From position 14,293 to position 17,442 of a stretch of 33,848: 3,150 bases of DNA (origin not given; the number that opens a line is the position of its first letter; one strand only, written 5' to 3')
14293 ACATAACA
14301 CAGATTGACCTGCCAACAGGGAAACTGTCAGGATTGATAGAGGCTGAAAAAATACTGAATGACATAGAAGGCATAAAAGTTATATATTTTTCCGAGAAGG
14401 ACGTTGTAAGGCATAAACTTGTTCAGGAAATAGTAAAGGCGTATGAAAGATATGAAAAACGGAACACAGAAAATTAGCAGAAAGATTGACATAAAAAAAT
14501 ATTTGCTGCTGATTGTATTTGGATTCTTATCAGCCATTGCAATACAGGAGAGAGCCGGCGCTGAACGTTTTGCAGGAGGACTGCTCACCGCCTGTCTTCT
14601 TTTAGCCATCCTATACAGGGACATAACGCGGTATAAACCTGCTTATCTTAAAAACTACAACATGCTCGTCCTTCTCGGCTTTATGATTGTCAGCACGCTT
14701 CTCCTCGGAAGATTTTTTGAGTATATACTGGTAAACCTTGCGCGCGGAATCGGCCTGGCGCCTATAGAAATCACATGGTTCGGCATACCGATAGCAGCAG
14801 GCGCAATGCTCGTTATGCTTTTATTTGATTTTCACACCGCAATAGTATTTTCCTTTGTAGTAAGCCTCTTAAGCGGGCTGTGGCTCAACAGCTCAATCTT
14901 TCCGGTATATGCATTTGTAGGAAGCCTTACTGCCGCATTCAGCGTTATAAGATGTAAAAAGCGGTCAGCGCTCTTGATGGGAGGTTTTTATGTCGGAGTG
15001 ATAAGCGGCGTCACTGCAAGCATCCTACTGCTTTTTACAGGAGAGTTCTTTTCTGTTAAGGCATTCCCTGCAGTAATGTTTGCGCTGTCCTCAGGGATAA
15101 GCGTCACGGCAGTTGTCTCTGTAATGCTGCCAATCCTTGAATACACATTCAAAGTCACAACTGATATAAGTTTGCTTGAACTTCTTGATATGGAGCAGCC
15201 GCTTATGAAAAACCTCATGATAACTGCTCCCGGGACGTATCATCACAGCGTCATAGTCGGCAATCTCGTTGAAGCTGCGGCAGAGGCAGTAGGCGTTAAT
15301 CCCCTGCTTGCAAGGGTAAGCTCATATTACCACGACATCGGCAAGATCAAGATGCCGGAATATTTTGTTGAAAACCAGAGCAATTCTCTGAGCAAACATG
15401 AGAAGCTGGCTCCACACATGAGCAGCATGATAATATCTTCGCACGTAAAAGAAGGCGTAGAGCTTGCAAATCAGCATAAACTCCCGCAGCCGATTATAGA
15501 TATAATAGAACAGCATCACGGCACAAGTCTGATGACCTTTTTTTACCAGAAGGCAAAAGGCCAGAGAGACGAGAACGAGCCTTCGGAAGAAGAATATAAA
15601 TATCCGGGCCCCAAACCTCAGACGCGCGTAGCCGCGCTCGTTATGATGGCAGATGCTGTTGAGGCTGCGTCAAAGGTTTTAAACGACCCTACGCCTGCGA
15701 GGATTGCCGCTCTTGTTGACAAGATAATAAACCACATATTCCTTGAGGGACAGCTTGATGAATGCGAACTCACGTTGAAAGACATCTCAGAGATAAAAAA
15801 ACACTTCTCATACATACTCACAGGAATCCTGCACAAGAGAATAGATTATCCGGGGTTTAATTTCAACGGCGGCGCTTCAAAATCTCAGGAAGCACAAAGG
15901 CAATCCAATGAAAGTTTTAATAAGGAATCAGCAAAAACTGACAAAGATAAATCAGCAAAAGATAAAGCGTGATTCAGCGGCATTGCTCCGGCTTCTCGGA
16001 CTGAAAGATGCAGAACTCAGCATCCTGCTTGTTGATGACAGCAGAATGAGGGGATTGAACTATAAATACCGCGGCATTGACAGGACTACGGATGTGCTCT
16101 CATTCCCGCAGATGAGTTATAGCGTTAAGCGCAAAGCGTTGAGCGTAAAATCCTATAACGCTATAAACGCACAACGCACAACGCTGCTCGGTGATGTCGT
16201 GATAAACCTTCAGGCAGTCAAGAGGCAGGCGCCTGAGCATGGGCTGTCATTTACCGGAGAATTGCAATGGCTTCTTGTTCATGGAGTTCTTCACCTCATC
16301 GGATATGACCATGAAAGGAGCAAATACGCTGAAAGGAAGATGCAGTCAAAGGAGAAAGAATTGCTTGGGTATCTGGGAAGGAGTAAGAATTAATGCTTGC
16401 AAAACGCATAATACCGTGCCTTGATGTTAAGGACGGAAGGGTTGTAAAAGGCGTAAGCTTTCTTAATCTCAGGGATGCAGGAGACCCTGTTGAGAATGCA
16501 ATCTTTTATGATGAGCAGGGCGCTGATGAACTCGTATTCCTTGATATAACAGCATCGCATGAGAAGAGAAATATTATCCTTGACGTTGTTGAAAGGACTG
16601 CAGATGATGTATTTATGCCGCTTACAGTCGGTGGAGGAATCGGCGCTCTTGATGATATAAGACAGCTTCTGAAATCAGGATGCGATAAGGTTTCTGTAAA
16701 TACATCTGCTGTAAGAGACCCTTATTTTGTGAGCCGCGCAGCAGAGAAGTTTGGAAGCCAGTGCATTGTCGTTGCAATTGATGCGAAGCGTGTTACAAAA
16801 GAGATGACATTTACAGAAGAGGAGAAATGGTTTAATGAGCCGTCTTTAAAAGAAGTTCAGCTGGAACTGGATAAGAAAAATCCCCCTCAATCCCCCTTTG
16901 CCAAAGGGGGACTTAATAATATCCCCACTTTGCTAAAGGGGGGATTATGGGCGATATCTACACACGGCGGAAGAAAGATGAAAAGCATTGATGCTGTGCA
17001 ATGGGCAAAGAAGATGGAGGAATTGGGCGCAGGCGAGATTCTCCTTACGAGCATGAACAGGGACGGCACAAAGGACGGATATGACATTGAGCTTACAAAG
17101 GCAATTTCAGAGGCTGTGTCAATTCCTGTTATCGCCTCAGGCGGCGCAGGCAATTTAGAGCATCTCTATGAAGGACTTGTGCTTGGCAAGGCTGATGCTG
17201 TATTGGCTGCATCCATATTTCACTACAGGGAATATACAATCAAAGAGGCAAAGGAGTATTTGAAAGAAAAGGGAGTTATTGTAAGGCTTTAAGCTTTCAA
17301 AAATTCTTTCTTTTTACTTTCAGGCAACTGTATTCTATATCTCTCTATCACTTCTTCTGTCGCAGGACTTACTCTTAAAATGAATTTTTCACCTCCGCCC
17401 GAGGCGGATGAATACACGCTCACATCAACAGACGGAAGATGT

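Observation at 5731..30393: Window-wide pattern: modular small repeats with a strong tendency to sit in-frame in conserved genes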

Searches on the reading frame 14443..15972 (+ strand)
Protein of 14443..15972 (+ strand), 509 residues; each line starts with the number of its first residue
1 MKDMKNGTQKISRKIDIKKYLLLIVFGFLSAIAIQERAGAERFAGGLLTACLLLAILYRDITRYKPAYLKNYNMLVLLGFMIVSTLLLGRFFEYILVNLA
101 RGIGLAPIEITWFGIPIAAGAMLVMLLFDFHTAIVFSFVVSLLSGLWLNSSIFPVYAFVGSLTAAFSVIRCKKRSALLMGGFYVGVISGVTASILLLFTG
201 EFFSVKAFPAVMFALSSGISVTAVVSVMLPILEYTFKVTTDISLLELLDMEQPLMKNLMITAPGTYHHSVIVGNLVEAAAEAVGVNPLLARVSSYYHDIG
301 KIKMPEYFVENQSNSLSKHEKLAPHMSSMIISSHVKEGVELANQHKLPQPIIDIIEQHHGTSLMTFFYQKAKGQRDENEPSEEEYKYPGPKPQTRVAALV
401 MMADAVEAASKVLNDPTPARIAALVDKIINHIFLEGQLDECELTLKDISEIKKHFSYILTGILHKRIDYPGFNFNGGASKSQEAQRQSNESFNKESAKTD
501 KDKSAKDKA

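Call 8: search_protein_families(library=pfam, proteins=[window:14443-15972:+])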
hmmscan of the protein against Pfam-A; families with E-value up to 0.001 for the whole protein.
window:14443-15972:+ (509 aa): 2 families
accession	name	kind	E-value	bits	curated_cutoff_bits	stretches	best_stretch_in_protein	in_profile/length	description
PF07698.17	7TM-7TMR_HD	-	2.3e-27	96.6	29.4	1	43-240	4-190/190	7TM receptor with intracellular HD hydrolase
PF01966.28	HD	-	2.1e-16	60.7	22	1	265-408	1-115/116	HD domain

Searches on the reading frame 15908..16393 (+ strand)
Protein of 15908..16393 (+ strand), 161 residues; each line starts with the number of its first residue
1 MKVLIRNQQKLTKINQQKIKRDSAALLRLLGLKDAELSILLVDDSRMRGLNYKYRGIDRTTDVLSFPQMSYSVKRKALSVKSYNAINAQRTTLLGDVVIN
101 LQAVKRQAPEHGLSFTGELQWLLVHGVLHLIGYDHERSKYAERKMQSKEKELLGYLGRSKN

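Call 9: search_protein_families(library=pfam, proteins=[window:15908-16393:+])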
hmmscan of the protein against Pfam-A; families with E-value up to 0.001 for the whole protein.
window:15908-16393:+ (161 aa): 1 family
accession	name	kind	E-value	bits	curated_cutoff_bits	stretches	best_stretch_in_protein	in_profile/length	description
PF02130.23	YbeY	-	2.3e-35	121.7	25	1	27-153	19-126/129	Endoribonuclease YbeY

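Call 12: find_encoding_contigs(protein=window:15908-16393:+, flank=10000, max_places=10)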
Protein window:15908-16393:+ (161 aa): 2 contigs read that carry it; 2 places shown.
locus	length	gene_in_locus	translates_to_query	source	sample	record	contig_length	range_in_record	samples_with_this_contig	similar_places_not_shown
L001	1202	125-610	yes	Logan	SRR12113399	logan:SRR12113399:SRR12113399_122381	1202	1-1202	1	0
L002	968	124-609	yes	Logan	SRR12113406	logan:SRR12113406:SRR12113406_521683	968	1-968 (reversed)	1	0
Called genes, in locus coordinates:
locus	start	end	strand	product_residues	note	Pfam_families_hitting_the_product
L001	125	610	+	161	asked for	PF02130:YbeY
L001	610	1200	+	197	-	?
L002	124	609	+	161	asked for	PF02130:YbeY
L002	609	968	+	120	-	?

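Call 40: search_solved_structures(query=window:15908-16393:+, show_alignments=1, max_evalue=0.00001)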
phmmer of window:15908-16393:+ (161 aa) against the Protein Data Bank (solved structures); distinct sequences matched with E-value up to 0.00001: 5.
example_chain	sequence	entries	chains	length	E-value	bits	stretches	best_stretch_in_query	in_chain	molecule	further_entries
1oz9_A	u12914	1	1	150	5.6e-23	84.7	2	93-158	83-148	Hypothetical protein AQ_1354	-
7y7o_A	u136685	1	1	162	6.3e-15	58.6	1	34-157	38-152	Endoribonuclease YbeY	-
1xm5_A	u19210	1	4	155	7.3e-15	58.4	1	91-157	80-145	Hypothetical UPF0054 protein ybeY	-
1xax_A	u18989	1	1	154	1.6e-14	57.3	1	34-157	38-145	Hypothetical UPF0054 protein HI0004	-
1tvi_A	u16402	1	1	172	3e-13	53.1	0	94-152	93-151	Hypothetical UPF0054 protein TM1509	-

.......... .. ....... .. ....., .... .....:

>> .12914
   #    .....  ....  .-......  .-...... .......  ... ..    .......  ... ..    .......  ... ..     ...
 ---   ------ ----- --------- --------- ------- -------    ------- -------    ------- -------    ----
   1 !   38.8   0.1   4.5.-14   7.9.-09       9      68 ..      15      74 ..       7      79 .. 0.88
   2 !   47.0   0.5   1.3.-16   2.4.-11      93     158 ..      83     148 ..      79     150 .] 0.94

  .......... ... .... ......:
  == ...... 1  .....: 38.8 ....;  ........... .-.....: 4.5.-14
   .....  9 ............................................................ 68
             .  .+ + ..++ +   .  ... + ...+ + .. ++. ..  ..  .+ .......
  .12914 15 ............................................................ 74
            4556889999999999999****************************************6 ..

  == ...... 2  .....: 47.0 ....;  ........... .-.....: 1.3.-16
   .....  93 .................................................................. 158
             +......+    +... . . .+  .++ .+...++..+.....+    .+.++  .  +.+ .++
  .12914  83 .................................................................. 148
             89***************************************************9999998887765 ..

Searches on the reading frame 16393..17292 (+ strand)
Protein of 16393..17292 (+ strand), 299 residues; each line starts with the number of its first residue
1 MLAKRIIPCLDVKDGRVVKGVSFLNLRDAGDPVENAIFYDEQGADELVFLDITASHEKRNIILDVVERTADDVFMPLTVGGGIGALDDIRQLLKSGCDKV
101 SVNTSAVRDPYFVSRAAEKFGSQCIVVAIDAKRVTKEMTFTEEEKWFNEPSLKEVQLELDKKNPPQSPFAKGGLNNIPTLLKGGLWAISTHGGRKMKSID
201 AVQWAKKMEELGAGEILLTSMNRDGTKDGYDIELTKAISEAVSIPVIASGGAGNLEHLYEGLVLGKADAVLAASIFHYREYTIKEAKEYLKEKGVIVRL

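Call 9: search_protein_families(library=pfam, proteins=[window:16393-17292:+])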
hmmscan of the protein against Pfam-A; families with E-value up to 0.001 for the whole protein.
window:16393-17292:+ (299 aa): 5 families
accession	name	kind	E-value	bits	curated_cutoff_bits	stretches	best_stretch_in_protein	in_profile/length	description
PF00977.27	His_biosynth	-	2.8e-82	276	23.6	2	5-137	1-133/228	Histidine biosynthesis protein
PF05690.20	ThiG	-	1.2e-06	28.6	23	0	202-274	134-205/247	Thiazole biosynthesis protein ThiG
PF03060.21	NMO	-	2.6e-06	27.5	28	1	197-285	141-235/331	Nitronate monooxygenase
PF02581.23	TMP-TENI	-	4.1e-06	26.7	27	0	205-252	113-158/180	Thiamine monophosphate synthase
PF01207.24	Dus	-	5.1e-05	23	20.4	0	64-125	174-240/311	Dihydrouridine synthase (Dus)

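Call 13: find_related_loci(query=window:16393-17292:+, collection=genome_contigs, flank=10000)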
Query window:16393-17292:+ (299 aa) in genome_contigs; peptide patterns used: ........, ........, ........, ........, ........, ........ (x = any residue, [..] = any of these).
336 stretches matched a pattern; 197 encode a relative of the query (tblastn E <= 1e-3); the best 80 are kept; 80 distinct loci.
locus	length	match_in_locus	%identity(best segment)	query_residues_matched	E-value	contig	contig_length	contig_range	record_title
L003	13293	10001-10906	95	1-299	0e+0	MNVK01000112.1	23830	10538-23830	MAG: Nitrospirae bacterium CG1_02_44_142 cg1_0.2_scaffold_1599_c, whole genome shotgun sequence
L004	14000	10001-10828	87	1-299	1e-169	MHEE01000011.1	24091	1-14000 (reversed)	MAG: Nitrospirae bacterium GWF2_44_13 gwf2_scaffold_2659, whole genome shotgun sequence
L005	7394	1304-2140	87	1-299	2e-169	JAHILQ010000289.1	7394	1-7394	MAG: Nitrospinota bacterium isolate KR13_N2.mb.31 KR13_N2.mb.31_k141_419603, whole genome shotgun sequence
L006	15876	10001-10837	86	1-299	4e-168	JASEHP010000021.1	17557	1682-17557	MAG: Thermodesulfovibrionales bacterium isolate Yes70-26 NODE_21_length_17557_cov_26.525711, whole genome shotgun sequen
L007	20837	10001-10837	87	1-299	5e-168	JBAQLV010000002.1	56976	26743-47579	MAG: Thermodesulfovibrionales bacterium isolate MFD12052_ilm_asm_bin15 k127_50293, whole genome shotgun sequence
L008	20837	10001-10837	87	1-299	2e-166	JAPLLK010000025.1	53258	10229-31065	MAG: Nitrospirae bacterium isolate LacPavin_0920_WC70_MAG_43_14 LacPavin_0920_WC70_scaffold_130393, whole genome shotgun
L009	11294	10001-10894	79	1-299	3e-158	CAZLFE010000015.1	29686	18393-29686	MAG TPA_asm: uncultured Nitrospiraceae bacterium isolate binchicken_co325_89 genome assembly, contig: NODE_299_length_29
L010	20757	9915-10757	81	1-299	3e-157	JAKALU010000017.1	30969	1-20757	MAG: Nitrospirae bacterium isolate WY5.bin134 NODE_2130_length_30969_cov_1.315187, whole genome shotgun sequence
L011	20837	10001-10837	80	1-299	6e-156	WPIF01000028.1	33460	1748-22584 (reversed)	MAG: Nitrospirae bacterium isolate X2_MetaBAT.7 scaffold_352, whole genome shotgun sequence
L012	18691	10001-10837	80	1-299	3e-156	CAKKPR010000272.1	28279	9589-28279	Thermodesulfovibrionales bacterium isolate Hainich-H41-bin280-1 genome assembly, contig: H41-bin280_1_Hain_H41_02um_R3_1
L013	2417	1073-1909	80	1-299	8e-166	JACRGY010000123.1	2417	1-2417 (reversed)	MAG: Nitrospirae bacterium isolate NC_groundwater_1763_Pr3_B-0.1um_44_11 SR-2_scaffold_141_2558573, whole genome shotgun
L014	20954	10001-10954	75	1-299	2e-155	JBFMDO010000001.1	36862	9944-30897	MAG: Nitrospirota bacterium isolate MAG221 MAG221_1, whole genome shotgun sequence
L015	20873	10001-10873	79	1-299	2e-155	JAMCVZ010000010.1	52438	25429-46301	MAG: Nitrospirae bacterium isolate FK_Sedi_B_Bin.71 NODE_1588_length_52438_cov_34.8932, whole genome shotgun sequence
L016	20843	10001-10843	80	1-299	5e-155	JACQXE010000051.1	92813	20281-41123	MAG: Nitrospirae bacterium isolate NC_groundwater_1507_Pr4_B-0.1um_42_5 SR1-18-B1_scaffold_245086, whole genome shotgun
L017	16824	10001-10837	80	1-299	1e-154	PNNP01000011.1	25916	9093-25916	MAG: Thermodesulfovibrio sp. isolate SW.3.61 SW_1001015_25916, whole genome shotgun sequence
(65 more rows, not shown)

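Call 39: search_solved_structures(query=window:16393-17292:+, show_alignments=1, max_evalue=1e-20)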
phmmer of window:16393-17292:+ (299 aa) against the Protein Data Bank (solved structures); distinct sequences matched with E-value up to 1e-20: 41.
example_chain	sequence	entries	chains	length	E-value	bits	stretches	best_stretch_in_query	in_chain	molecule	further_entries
4evz_A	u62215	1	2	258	4.8e-106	357.7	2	1-134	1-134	HisF-LUCA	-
1ka9_F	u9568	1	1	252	6e-88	298.3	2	2-132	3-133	imidazole glycerol phosphate synthase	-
2wjz_A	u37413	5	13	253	2.2e-80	273.4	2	1-138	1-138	IMIDAZOLE GLYCEROL PHOSPHATE SYNTHASE HISF | IMIDAZOLE GLYCEROL PHOSPHATE SYNTHASE SUBUNIT HISF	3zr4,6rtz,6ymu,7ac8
2a0n_A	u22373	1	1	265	2.8e-80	273.1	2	1-138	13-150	Imidazole glycerol phosphate synthase subunit hisF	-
1thf_D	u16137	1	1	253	4.3e-80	272.5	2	1-138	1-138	HISF PROTEIN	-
1vh7_A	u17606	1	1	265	5.4e-80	272.2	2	1-138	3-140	Imidazole glycerol phosphate synthase subunit hisF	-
7qc3_A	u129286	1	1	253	6.7e-80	271.8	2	2-138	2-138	Imidazole glycerol phosphate synthase subunit HisF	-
1gpw_A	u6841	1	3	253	8.5e-80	271.5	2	1-138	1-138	HISF PROTEIN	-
6ru0_A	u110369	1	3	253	1.4e-79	270.8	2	1-138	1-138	Imidazole glycerol phosphate synthase subunit HisF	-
8s8r_D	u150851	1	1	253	6.3e-79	268.7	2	1-138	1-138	Imidazole glycerol phosphate synthase subunit HisF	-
6vdg_A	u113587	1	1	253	8.1e-79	268.3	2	1-138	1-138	Imidazole glycerol phosphate synthase subunit HisF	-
8s8s_A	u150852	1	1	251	1.1e-78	267.8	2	2-140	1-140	Imidazole glycerol phosphate synthase subunit HisF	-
5tql_A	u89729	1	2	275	4.6e-78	265.8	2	2-138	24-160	Imidazole glycerol phosphate synthase subunit HisF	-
4ewn_D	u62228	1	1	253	7.2e-78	265.2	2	1-141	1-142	Imidazole glycerol phosphate synthase subunit HisF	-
1h5y_A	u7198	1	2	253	1.3e-77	264.3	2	2-132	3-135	HISF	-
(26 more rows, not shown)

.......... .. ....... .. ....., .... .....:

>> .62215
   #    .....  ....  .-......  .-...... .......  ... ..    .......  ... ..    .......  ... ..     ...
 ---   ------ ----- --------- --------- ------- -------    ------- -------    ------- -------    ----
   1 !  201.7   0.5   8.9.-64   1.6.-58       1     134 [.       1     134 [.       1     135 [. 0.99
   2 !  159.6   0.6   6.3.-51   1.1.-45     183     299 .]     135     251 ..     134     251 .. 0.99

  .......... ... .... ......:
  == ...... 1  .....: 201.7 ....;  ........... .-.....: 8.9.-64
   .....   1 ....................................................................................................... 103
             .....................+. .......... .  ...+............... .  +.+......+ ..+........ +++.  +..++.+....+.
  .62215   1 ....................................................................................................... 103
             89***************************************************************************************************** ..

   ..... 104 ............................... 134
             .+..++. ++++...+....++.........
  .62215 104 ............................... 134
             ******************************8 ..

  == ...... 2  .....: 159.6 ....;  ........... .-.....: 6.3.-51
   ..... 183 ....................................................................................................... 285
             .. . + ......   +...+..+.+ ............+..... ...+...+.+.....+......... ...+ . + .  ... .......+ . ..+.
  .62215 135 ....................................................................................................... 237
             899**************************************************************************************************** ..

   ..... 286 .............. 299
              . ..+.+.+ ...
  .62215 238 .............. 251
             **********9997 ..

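Call 54: find_homologous_proteins(query=window:16393-17289:+, max_evalue=1e-40)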
Query window:16393-17289:+ (299 aa): 8000 proteins with E <= 1e-40 among 8000 candidates; the best 120 are listed.
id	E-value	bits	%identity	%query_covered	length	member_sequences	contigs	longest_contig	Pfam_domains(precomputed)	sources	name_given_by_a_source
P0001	1.6e-184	630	95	100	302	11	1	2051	PF05690.21,PF03060.22,PF02581.24,PF00977.28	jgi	-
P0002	4.8e-159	546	87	100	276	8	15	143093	PF05690.21,PF03060.22,PF02581.24,PF00977.28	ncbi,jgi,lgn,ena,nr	ncbi:MAG: imidazole glycerol phosphate synthase subunit HisF [Nitrospirae bacterium GWF2_44_13]|nr:M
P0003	2.5e-158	544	88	100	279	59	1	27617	PF05690.21,PF03060.22,PF02581.24,PF00977.28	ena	-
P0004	8.9e-155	532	82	100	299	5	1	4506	PF05690.21,PF03060.22,PF02581.24,PF00977.28,PF01207.24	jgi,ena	-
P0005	1.9e-153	528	83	100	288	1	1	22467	PF03060.22,PF02581.24,PF00977.28,PF01207.24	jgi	jgi:cyclase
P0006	3.6e-153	527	82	100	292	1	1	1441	PF03060.22,PF02581.24,PF00977.28,PF01207.24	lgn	-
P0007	4.6e-153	527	83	100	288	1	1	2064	PF03060.22,PF02581.24,PF00977.28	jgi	-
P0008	7.9e-153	526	82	100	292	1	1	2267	PF05690.21,PF03060.22,PF02581.24,PF00977.28,PF01207.24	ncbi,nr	ncbi:MAG: imidazole glycerol phosphate synthase subunit HisF [Thermodesulfovibrionales bacterium]|nr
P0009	3.9e-152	524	85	100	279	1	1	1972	PF05690.21,PF03060.22,PF02581.24,PF00977.28,PF01207.24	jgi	jgi:cyclase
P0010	5.2e-152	523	82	100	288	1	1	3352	PF03060.22,PF02581.24,PF00977.28,PF01207.24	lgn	-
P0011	7.8e-152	523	83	100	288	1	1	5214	PF03060.22,PF02581.24,PF00977.28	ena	-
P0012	9.5e-152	522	81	100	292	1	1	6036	PF05690.21,PF03060.22,PF02581.24,PF00977.28,PF01207.24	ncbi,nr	ncbi:MAG: imidazole glycerol phosphate synthase subunit HisF [Thermodesulfovibrionales bacterium]|nr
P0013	5.4e-151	520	79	100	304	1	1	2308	PF05690.21,PF03060.22,PF02581.24,PF00977.28,PF01207.24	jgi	jgi:imidazole glycerol-phosphate synthase subunit HisF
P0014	7.6e-151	520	79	100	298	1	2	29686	PF05690.21,PF03060.22,PF02581.24,PF00977.28,PF01207.24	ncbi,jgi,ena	-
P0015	1.2e-150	519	83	100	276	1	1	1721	PF05690.21,PF03060.22,PF02581.24,PF00977.28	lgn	-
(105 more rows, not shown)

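Call 62: predict_structure(alignment_id=A1)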
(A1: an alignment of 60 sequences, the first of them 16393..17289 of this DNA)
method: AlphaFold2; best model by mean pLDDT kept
length: 299 residues; sequences in the alignment: 60
mean_pLDDT: 79.7   pTM: 0.82
mean pLDDT of the five models: 79.7, 79.5, 72.3, 72.3, 62.5
residues with pLDDT >= 90: 113; 70-90: 115; 50-70: 36; < 50: 35
segments of 3 or more residues with pLDDT < 50: 20-28, 162-182, 223-227
pLDDT, mean of each block of 10 residues (from residue 1): 81 69 43 87 88 63 88 92 87 94 88 97 95 85 83 83 44 34 72 84 96 91 51 91 91 79 92 69 89 88
secondary structure, 60 per line:
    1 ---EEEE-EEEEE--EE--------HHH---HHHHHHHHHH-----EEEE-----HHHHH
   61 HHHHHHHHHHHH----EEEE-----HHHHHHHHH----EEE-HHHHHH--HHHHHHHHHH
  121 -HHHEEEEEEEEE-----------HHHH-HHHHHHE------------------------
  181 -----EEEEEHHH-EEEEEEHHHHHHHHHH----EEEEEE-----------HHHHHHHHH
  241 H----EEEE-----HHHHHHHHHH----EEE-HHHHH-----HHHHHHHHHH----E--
elements in order: E4-7 E9-13 H32-41 E47-50 H56-72 E77-80 H86-94 E99-101 H103-108 H111-120 E125-133 H145-148 H150-155 E186-190 E195-200 H201-210 E215-220 H232-241 E246-249 H255-264 E269-271 H273-277 H283-292
